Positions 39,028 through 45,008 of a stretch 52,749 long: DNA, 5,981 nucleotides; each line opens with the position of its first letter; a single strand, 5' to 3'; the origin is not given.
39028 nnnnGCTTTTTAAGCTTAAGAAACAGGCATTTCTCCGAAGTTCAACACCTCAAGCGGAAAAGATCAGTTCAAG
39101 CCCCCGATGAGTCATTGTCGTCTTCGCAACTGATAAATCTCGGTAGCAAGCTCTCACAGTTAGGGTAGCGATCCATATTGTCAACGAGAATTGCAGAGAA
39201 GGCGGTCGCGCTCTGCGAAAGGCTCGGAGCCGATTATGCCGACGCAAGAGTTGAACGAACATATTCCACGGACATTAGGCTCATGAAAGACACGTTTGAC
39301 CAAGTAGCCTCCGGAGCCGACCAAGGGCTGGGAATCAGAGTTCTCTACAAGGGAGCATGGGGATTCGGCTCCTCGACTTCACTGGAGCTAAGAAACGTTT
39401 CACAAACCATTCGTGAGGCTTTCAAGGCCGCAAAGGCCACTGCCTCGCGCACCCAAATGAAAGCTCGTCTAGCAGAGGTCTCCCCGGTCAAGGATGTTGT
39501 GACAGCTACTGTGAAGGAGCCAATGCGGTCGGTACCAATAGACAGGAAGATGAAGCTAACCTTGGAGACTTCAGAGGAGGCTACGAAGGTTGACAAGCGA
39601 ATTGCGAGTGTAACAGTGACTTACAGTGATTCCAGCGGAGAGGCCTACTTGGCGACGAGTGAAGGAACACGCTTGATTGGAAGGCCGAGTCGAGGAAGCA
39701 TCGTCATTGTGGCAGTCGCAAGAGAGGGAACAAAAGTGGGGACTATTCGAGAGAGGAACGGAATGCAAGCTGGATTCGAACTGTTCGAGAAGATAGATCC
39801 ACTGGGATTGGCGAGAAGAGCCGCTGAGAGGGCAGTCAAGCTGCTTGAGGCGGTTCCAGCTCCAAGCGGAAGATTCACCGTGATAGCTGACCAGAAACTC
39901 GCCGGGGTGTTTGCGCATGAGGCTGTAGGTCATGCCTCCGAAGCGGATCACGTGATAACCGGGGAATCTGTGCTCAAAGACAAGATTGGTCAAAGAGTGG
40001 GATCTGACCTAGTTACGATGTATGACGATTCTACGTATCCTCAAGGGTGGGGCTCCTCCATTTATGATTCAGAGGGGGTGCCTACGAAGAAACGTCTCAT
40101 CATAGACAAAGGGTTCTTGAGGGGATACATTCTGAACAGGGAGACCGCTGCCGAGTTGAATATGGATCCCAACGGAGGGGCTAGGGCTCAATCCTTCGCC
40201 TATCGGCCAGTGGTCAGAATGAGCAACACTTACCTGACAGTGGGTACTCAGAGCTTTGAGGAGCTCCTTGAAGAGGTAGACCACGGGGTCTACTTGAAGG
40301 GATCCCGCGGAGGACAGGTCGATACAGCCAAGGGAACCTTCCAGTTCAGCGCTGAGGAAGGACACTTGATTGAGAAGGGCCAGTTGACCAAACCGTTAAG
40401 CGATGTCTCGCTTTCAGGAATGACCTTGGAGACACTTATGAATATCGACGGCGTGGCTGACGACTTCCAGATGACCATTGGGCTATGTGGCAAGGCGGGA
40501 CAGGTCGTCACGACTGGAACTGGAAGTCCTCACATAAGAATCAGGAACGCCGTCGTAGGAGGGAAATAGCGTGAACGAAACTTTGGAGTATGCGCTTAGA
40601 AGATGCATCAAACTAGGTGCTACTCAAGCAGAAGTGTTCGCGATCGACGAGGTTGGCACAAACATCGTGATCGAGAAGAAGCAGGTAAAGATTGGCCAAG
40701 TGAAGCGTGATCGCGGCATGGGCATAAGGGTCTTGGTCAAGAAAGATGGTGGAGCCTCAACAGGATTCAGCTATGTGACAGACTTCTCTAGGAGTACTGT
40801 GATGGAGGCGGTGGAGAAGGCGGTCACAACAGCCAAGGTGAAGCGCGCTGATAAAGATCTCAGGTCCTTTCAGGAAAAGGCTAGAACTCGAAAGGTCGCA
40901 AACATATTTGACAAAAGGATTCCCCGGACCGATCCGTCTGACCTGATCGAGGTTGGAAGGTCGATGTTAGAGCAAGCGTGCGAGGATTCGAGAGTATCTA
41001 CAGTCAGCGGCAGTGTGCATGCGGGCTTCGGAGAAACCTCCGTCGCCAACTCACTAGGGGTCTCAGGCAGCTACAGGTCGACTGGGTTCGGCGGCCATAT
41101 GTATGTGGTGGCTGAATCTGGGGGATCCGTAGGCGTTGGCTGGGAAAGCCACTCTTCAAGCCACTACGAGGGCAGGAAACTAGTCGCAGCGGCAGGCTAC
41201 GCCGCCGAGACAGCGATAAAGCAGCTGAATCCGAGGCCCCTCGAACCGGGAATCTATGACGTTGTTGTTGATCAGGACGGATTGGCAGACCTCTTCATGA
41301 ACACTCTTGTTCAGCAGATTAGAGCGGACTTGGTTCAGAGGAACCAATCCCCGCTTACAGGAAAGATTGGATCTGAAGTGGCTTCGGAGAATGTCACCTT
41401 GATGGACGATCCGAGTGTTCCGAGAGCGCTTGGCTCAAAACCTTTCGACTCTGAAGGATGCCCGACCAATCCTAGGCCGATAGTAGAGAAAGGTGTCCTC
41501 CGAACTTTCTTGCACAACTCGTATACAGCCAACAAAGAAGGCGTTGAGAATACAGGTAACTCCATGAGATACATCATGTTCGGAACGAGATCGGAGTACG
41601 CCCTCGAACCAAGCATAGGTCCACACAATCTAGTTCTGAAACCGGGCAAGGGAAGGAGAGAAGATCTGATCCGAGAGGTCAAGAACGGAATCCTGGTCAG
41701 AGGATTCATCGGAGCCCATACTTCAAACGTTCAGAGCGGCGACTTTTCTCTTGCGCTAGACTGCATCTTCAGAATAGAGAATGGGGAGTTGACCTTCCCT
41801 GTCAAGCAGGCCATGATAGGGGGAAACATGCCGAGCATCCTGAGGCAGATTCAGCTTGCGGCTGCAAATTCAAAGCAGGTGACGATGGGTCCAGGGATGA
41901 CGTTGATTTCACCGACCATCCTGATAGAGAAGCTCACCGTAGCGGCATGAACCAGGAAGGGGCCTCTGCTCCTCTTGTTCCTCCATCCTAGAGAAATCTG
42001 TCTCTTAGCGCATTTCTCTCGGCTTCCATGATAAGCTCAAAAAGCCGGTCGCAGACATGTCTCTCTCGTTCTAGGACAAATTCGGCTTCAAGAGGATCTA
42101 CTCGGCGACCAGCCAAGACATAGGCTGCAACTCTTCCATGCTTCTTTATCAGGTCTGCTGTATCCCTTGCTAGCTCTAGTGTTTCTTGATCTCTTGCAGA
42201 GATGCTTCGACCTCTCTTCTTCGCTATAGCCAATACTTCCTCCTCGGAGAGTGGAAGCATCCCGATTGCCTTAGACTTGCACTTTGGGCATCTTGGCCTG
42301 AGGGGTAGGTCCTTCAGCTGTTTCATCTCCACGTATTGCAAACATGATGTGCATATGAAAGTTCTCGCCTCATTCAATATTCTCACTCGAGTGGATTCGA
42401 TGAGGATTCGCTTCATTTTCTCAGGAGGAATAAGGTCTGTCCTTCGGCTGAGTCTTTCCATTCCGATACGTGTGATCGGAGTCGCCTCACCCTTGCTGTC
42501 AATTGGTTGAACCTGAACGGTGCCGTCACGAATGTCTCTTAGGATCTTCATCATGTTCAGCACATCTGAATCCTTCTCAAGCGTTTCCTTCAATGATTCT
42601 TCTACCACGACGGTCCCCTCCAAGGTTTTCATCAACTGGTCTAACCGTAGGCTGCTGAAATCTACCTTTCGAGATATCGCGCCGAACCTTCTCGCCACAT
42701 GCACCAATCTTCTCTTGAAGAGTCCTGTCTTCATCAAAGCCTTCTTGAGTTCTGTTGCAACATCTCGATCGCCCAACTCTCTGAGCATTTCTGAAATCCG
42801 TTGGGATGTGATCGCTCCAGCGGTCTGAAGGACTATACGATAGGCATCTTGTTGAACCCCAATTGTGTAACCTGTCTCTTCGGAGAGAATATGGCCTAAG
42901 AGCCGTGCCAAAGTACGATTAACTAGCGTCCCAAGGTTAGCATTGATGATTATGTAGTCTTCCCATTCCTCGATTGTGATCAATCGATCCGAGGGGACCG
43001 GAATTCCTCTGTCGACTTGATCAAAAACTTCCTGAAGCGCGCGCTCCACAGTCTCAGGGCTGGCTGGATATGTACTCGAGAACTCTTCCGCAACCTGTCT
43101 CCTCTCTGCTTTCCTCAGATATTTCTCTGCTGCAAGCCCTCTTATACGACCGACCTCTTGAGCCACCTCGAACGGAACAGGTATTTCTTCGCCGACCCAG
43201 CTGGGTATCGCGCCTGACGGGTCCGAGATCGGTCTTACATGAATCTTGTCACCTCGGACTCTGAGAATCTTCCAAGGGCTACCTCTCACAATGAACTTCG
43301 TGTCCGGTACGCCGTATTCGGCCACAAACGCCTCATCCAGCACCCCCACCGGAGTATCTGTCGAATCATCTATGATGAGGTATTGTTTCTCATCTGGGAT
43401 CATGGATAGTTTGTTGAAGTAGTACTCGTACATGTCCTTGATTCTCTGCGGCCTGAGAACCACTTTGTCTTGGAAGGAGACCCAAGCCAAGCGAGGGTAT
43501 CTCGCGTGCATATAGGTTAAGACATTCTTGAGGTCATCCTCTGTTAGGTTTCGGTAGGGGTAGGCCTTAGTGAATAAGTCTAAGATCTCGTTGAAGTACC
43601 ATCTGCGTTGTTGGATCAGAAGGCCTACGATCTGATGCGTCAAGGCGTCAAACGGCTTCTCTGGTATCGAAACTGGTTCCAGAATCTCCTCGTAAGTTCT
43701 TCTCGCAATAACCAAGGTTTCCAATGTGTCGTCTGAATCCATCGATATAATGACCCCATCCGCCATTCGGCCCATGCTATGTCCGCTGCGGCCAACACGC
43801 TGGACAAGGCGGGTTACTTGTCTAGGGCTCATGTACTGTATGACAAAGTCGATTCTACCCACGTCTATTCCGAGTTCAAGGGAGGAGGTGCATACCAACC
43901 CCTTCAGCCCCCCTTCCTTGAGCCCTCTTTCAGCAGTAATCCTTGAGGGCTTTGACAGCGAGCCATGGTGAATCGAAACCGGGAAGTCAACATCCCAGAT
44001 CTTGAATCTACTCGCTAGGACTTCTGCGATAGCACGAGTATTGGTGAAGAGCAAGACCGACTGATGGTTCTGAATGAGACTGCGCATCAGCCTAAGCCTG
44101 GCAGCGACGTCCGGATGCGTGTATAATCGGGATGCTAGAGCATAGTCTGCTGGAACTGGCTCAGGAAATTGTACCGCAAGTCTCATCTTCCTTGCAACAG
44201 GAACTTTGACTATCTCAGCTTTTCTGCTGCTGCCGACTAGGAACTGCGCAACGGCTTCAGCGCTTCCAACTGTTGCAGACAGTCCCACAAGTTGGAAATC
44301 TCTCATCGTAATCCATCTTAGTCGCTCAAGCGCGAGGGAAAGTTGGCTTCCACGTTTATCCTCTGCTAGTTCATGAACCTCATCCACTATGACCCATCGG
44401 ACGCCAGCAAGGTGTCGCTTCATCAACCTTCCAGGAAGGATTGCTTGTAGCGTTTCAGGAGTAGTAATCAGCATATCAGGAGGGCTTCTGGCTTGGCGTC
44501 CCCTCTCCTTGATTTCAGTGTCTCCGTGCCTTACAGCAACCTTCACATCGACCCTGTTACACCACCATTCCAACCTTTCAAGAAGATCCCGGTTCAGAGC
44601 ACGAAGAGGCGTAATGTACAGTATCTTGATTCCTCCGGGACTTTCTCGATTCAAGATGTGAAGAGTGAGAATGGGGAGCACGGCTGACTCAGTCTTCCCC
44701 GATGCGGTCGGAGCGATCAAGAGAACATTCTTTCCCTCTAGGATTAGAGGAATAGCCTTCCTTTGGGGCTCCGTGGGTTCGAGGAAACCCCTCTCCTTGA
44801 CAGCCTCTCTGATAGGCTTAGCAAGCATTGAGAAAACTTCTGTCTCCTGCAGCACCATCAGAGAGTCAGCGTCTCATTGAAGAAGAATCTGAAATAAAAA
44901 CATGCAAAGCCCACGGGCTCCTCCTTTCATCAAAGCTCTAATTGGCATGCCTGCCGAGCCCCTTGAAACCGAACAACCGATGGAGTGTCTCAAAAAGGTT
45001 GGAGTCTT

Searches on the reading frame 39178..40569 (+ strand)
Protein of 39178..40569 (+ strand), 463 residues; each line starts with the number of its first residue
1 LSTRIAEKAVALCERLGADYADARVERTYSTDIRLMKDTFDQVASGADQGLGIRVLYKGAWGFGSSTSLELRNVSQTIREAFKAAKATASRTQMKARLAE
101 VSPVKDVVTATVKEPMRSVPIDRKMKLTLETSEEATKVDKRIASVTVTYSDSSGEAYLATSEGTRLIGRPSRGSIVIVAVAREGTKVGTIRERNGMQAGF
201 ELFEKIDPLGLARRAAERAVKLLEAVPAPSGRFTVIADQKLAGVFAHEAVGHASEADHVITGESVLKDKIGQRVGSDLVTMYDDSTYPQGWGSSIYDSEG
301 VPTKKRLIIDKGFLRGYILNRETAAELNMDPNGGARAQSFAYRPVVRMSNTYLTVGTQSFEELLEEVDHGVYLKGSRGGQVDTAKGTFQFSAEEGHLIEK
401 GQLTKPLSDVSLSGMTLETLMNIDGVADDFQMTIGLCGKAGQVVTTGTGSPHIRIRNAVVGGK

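Call 8: search_protein_families(library=pfam, proteins=[window:39178-40569:+], max_evalue=0.001)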
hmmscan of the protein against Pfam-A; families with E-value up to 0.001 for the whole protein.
window:39178-40569:+ (463 aa): 3 families
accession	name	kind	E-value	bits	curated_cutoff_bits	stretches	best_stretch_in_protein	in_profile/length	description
PF19289.4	PmbA_TldD_3rd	-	1.1e-68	231.1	22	1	230-462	1-220/220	PmbA/TldA metallopeptidase C-terminal domain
PF19290.4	PmbA_TldD_2nd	-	2.3e-16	60.7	20.9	1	116-223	3-109/109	PmbA/TldA metallopeptidase central domain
PF01523.21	PmbA_TldD_1st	-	4.5e-14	52.8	20.9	1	21-87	1-63/65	PmbA/TldA metallopeptidase domain 1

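Call 49: search_protein_families(library=ncbifam, proteins=[window:39178-40569:+], max_evalue=0.01)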
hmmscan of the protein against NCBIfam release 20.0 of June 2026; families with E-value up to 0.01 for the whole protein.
window:39178-40569:+ (463 aa): 3 families
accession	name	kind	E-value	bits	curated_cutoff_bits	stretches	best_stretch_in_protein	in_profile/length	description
NF040952.1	Arch_mtprotase_TldD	equivalog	3.7e-104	349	635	1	10-461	4-443/443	zinc metalloprotease TldD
NF008006.0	PRK10735.1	equivalog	1e-66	225.3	513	1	18-462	33-479/481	metalloprotease TldD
NF008268.0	PRK11040.1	equivalog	7.4e-25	87.5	438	1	8-431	16-426/446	metalloprotease PmbA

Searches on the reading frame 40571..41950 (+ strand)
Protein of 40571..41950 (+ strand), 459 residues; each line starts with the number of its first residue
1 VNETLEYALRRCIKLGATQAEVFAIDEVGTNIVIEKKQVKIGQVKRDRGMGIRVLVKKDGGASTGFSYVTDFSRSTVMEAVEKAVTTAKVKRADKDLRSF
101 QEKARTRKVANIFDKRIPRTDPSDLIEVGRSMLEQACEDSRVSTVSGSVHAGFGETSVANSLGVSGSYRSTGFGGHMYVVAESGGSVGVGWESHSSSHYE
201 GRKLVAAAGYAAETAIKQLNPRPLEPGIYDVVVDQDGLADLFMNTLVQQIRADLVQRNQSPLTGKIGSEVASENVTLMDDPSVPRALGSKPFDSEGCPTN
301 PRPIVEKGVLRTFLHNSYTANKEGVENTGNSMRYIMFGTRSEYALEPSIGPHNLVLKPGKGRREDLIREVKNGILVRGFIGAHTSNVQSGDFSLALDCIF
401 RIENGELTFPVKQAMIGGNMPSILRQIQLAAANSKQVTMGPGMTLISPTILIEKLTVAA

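Call 8: search_protein_families(library=pfam, proteins=[window:40571-41950:+], max_evalue=0.001)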
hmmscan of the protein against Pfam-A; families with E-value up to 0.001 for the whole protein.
window:40571-41950:+ (459 aa): 3 families
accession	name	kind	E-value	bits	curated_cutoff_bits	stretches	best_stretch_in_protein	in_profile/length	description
PF19289.4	PmbA_TldD_3rd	-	2.3e-68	230.1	22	1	227-458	2-219/220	PmbA/TldA metallopeptidase C-terminal domain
PF19290.4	PmbA_TldD_2nd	-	2.8e-11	44.3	20.9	1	118-218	4-108/109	PmbA/TldA metallopeptidase central domain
PF01523.21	PmbA_TldD_1st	-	3.5e-11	43.5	20.9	1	20-88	1-65/65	PmbA/TldA metallopeptidase domain 1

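Call 49: search_protein_families(library=ncbifam, proteins=[window:40571-41950:+], max_evalue=0.01)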
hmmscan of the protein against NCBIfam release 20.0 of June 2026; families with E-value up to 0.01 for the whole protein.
window:40571-41950:+ (459 aa): 3 families
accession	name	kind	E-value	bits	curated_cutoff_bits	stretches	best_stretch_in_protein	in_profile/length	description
NF008268.0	PRK11040.1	equivalog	4.8e-32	111.2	438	1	4-428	13-419/446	metalloprotease PmbA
NF040952.1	Arch_mtprotase_TldD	equivalog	2.7e-31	108.8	635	1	9-442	4-417/443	zinc metalloprotease TldD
NF008006.0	PRK10735.1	equivalog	8.1e-26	90.5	513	1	31-431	47-442/481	metalloprotease TldD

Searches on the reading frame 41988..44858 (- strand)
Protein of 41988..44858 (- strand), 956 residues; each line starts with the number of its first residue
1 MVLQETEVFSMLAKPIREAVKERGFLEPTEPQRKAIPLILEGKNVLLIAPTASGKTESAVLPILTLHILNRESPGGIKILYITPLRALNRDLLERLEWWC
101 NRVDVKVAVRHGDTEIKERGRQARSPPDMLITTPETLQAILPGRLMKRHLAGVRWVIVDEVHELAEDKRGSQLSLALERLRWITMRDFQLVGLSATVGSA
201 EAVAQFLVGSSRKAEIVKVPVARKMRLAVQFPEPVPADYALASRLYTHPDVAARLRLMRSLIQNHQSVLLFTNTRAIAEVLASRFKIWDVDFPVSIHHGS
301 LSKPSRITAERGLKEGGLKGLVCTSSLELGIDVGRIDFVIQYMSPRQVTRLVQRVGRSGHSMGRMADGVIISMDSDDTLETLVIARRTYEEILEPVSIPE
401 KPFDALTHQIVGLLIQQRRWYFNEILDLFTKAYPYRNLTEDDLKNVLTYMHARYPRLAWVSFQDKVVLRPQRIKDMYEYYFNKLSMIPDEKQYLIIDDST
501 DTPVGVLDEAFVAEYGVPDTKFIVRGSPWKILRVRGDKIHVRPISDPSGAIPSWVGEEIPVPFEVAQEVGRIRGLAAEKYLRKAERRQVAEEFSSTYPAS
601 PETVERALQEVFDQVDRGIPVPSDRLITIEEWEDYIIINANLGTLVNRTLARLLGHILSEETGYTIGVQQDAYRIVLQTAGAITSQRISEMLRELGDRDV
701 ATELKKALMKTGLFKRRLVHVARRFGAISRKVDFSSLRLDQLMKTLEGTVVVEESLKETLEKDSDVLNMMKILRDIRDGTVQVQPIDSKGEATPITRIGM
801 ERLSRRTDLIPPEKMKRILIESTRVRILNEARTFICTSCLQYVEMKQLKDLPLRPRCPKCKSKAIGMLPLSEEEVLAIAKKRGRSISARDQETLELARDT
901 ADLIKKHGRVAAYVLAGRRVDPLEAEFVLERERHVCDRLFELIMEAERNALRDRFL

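Call 8: search_protein_families(library=pfam, proteins=[window:41988-44858:-], max_evalue=0.001)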
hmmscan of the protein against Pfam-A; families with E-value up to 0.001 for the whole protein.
window:41988-44858:- (956 aa): 5 families
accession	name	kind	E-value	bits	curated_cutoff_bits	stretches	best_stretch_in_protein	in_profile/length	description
PF00270.35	DEAD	-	8.3e-37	126.9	26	1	29-198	1-161/167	DEAD/DEAH box helicase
PF08494.16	DEAD_assoc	-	2.8e-33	115.8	23.5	1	621-794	1-189/191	DEAD/H associated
PF00271.37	Helicase_C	-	7.5e-18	65.2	23.5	1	257-359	5-107/110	Helicase conserved C-terminal domain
PF19306.5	WH_Lhr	-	1.4e-13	51.1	27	1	390-545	5-162/168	Large helicase-related protein, winged helix domain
PF04851.21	ResIII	-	3.3e-07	30.8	22.5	1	27-197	3-162/164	Type III restriction enzyme, res subunit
